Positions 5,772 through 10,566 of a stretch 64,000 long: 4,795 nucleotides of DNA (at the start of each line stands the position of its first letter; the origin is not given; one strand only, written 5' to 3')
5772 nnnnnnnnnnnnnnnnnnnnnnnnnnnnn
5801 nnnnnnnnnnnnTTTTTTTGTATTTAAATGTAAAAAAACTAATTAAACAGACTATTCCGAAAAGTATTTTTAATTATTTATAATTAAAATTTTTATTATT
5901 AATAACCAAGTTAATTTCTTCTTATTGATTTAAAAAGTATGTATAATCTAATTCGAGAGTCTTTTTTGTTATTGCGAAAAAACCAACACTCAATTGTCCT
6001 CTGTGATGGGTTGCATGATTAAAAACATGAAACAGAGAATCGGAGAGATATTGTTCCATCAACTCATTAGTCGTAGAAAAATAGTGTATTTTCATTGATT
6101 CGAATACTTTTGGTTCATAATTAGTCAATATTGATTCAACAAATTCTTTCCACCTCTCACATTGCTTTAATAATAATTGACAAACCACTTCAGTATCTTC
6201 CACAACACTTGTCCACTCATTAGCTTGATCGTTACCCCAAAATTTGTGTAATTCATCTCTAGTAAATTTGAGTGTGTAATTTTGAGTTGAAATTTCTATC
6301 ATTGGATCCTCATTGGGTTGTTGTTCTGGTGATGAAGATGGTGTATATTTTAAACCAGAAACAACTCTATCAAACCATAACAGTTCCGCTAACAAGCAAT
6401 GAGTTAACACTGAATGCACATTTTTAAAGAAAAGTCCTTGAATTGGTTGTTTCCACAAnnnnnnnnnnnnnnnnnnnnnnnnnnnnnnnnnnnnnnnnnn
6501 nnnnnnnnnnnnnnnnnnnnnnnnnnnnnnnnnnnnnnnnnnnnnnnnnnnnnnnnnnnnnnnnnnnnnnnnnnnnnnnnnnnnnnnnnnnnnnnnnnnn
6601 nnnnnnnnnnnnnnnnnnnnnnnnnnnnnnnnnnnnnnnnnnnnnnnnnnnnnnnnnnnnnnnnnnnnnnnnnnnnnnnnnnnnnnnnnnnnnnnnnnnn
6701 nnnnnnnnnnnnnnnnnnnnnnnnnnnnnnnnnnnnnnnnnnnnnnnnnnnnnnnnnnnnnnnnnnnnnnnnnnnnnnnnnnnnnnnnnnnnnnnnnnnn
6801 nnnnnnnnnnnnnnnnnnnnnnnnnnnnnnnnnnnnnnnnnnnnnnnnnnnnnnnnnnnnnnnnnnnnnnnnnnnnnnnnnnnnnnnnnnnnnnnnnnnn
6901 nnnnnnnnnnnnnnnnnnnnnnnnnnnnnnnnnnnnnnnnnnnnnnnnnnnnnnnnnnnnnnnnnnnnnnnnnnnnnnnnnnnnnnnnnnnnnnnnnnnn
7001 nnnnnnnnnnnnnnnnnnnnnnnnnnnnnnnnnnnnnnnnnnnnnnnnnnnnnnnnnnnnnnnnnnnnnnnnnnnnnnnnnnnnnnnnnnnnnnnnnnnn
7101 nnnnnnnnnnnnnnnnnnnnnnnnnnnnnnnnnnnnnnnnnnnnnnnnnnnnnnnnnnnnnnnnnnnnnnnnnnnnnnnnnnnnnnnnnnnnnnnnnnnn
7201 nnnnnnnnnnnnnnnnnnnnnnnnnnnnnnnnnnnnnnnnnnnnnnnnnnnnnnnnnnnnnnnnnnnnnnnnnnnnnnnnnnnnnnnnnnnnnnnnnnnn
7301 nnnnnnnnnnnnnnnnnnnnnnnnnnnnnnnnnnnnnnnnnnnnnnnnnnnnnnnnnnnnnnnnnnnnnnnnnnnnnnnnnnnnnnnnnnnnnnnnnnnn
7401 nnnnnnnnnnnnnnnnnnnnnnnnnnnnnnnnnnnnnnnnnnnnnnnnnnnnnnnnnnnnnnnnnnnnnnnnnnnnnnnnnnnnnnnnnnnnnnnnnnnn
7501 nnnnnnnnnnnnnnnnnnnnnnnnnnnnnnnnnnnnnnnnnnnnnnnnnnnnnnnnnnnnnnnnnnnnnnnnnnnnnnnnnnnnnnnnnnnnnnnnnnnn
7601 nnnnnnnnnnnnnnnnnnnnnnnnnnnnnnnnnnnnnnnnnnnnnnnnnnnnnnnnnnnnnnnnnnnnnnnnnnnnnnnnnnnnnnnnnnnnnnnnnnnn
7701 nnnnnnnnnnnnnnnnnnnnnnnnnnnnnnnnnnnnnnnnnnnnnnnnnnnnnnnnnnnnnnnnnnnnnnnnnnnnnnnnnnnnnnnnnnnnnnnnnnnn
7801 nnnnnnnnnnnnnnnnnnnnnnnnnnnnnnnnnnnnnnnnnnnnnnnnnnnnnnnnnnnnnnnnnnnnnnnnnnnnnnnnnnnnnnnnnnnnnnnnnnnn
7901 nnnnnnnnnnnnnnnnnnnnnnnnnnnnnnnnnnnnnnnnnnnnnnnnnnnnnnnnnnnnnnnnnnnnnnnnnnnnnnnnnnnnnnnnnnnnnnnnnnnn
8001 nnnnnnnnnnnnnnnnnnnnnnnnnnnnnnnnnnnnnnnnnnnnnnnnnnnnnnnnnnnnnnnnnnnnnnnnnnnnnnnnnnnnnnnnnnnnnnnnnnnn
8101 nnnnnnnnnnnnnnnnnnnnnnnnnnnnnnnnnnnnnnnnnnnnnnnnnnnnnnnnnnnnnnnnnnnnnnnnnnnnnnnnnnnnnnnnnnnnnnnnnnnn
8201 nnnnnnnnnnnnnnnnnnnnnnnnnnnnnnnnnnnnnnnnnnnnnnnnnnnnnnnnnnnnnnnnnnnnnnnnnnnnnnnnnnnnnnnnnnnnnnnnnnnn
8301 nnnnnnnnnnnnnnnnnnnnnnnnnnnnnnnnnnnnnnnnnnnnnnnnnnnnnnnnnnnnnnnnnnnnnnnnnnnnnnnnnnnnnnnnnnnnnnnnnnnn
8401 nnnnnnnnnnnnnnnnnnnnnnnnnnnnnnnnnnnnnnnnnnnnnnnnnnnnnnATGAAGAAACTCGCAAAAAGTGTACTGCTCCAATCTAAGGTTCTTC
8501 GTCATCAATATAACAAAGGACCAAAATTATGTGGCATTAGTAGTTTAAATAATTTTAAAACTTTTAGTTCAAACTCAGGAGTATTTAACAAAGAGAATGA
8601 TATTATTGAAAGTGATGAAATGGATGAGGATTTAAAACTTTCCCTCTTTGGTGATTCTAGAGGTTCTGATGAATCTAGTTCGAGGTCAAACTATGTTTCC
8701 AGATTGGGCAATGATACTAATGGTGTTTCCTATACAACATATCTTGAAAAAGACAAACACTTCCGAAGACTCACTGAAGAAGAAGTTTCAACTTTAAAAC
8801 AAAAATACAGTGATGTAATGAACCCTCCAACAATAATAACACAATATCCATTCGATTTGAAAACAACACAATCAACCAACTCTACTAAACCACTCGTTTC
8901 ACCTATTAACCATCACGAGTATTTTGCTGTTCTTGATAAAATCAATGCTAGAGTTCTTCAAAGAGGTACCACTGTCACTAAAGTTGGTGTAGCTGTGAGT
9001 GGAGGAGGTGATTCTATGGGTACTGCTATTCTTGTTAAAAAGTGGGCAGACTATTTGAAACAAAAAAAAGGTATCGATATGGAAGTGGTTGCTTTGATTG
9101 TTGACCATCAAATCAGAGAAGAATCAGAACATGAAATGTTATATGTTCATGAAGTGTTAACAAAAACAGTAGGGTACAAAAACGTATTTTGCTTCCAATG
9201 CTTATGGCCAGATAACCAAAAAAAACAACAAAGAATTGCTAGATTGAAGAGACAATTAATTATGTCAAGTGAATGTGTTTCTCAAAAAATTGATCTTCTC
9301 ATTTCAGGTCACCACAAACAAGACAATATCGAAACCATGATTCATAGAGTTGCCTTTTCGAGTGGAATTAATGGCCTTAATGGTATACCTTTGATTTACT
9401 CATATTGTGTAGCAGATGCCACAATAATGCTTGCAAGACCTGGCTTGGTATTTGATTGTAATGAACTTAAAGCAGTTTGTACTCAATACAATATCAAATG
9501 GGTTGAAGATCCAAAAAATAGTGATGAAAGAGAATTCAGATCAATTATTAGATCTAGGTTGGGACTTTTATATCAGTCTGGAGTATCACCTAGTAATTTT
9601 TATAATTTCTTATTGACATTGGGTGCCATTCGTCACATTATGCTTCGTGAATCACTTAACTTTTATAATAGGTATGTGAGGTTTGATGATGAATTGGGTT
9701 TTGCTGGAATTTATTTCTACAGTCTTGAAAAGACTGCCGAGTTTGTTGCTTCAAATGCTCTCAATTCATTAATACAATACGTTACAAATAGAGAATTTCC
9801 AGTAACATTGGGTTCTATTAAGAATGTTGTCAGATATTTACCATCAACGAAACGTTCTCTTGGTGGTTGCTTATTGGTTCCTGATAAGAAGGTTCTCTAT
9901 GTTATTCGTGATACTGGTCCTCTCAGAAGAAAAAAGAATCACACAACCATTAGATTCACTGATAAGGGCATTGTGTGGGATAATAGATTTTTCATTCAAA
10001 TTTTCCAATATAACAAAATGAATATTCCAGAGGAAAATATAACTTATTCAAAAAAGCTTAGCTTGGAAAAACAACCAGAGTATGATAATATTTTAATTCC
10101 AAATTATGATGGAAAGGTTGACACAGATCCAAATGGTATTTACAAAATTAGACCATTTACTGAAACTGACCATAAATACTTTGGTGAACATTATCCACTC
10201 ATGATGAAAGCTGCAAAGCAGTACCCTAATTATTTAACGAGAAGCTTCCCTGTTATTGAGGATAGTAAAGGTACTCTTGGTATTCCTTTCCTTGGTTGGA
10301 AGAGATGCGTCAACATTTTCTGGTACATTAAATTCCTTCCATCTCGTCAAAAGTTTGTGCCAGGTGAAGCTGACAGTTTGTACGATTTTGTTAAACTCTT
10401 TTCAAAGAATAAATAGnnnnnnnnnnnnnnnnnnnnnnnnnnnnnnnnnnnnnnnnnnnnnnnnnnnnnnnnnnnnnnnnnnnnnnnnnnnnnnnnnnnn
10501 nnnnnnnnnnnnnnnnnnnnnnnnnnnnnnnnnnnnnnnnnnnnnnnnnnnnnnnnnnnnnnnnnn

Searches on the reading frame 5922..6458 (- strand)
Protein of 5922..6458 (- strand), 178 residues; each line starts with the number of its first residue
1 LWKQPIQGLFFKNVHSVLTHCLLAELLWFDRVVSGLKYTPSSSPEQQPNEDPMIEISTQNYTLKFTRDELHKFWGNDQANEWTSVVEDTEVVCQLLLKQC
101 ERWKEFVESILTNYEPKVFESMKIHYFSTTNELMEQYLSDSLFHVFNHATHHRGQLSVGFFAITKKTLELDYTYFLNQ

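Call 28: search_protein_families(library=pfam, proteins=[window:5922-6458:-], max_evalue=0.0001)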
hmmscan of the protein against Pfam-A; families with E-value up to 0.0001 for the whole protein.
window:5922-6458:- (178 aa): 1 family
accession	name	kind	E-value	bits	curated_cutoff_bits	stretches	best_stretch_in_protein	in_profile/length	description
PF05163.17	DinB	-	6e-08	33.3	23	1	9-158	37-140/165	DinB family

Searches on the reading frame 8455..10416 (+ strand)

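Call 28: search_protein_families(library=pfam, proteins=[window:8455-10416:+], max_evalue=0.0001)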
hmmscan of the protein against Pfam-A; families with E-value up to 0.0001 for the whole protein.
window:8455-10416:+ (653 aa): 1 family
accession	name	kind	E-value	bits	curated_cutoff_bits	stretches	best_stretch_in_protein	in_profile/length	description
PF01171.26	ATP_bind_3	-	5.4e-29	101.6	27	1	177-367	2-181/182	PP-loop family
